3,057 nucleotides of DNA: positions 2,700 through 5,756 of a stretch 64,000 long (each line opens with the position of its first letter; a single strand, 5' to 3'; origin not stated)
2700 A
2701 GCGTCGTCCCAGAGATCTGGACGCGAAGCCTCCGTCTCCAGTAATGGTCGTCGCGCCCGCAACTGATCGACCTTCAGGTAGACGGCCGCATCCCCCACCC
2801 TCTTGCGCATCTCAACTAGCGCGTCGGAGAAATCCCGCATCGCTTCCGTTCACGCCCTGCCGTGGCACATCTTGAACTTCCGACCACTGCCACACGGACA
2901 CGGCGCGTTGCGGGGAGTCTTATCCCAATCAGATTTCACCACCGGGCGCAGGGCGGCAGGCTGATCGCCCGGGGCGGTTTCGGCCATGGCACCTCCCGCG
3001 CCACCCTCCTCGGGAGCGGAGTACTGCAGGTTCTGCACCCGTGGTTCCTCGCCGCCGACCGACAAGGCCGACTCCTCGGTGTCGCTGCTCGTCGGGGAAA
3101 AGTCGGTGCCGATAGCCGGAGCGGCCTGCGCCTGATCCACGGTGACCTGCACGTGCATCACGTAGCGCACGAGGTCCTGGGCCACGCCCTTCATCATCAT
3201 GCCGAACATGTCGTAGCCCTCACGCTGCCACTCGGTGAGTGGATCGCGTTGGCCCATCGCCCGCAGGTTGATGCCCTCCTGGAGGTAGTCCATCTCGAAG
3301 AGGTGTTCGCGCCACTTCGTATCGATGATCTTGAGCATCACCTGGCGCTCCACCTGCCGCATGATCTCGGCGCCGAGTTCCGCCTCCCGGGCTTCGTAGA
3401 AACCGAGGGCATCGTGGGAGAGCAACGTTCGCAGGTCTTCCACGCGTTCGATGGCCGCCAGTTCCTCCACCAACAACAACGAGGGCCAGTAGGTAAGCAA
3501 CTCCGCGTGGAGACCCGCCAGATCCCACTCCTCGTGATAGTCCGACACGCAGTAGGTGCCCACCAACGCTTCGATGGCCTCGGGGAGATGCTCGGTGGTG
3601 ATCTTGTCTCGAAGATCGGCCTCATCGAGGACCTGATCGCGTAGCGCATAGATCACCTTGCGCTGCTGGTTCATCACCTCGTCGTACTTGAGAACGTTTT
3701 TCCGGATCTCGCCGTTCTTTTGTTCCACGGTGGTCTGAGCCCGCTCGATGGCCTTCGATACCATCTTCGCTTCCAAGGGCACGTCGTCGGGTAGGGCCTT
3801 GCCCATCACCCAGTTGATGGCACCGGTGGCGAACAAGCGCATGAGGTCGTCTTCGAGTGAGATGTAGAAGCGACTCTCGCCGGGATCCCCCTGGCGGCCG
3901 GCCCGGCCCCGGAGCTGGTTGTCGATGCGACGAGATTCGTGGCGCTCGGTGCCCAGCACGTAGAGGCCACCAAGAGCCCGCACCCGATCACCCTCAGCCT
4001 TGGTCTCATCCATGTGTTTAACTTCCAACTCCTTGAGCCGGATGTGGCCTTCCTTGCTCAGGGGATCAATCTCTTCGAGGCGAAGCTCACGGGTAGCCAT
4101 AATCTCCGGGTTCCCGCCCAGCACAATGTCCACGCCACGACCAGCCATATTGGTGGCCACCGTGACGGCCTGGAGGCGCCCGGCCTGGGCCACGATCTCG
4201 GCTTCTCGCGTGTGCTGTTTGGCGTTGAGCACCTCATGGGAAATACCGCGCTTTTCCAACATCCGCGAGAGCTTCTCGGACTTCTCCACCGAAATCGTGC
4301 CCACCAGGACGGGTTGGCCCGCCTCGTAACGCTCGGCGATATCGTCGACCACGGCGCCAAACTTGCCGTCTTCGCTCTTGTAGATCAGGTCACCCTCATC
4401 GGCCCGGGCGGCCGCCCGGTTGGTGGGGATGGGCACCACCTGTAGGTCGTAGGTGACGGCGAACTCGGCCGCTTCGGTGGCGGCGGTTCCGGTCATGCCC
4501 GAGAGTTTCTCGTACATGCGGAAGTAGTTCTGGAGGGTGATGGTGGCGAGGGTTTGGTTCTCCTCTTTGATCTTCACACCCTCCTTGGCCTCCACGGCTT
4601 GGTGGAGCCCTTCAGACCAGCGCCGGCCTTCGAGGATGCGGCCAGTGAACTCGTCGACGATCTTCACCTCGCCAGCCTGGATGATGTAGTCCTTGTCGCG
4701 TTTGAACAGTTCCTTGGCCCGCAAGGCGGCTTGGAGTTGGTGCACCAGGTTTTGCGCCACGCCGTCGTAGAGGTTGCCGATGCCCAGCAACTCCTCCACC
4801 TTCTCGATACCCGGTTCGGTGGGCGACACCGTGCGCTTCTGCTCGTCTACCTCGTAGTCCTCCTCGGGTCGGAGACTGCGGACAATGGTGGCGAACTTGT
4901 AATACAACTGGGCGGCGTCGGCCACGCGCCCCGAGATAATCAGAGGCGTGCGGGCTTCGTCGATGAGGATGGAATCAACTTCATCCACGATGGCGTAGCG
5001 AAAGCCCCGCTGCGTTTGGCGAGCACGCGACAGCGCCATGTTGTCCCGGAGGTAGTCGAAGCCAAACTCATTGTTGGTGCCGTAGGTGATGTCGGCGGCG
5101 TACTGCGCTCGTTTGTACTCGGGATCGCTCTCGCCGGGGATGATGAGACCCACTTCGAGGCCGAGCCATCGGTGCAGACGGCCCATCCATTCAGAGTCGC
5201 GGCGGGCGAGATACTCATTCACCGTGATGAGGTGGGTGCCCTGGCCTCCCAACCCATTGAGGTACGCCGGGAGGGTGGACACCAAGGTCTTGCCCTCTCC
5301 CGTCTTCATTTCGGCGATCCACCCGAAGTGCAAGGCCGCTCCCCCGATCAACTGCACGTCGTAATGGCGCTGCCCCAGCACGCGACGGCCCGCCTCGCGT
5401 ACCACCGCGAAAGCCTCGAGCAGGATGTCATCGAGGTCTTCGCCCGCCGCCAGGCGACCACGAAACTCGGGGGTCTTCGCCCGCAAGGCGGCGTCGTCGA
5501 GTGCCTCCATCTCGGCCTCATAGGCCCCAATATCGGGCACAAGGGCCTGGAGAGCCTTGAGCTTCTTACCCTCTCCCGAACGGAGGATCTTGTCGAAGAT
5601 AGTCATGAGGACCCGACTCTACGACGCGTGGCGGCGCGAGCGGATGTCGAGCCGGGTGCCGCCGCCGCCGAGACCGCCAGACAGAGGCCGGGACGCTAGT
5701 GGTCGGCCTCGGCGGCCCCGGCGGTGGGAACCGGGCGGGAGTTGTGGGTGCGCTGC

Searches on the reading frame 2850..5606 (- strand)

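Call 90: search_protein_families(library=pfam, proteins=[window:2850-5606:-], max_evalue=0.00001)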
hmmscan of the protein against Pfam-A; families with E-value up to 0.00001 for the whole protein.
window:2850-5606:- (918 aa): 6 families
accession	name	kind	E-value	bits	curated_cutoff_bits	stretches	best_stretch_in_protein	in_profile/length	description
PF07517.20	SecA_DEAD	-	1.5e-122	408.8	24.6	1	5-382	2-289/290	SecA DEAD-like domain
PF21090.3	P-loop_SecA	-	9.2e-87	290.4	27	1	400-603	3-199/205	SecA P-loop domain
PF07516.18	SecA_SW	-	2.1e-62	211.2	26.7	1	610-820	1-200/200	SecA Wing and Scaffold domain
PF01043.26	SecA_PP_bind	-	3.9e-41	140.5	23.5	1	232-339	3-110/110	SecA preprotein cross-linking domain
PF02810.21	SEC-C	-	8.2e-08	32.4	20.4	1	899-917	1-19/19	SEC-C motif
PF00270.35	DEAD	-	8.9e-06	26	26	0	97-215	18-131/167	DEAD/DEAH box helicase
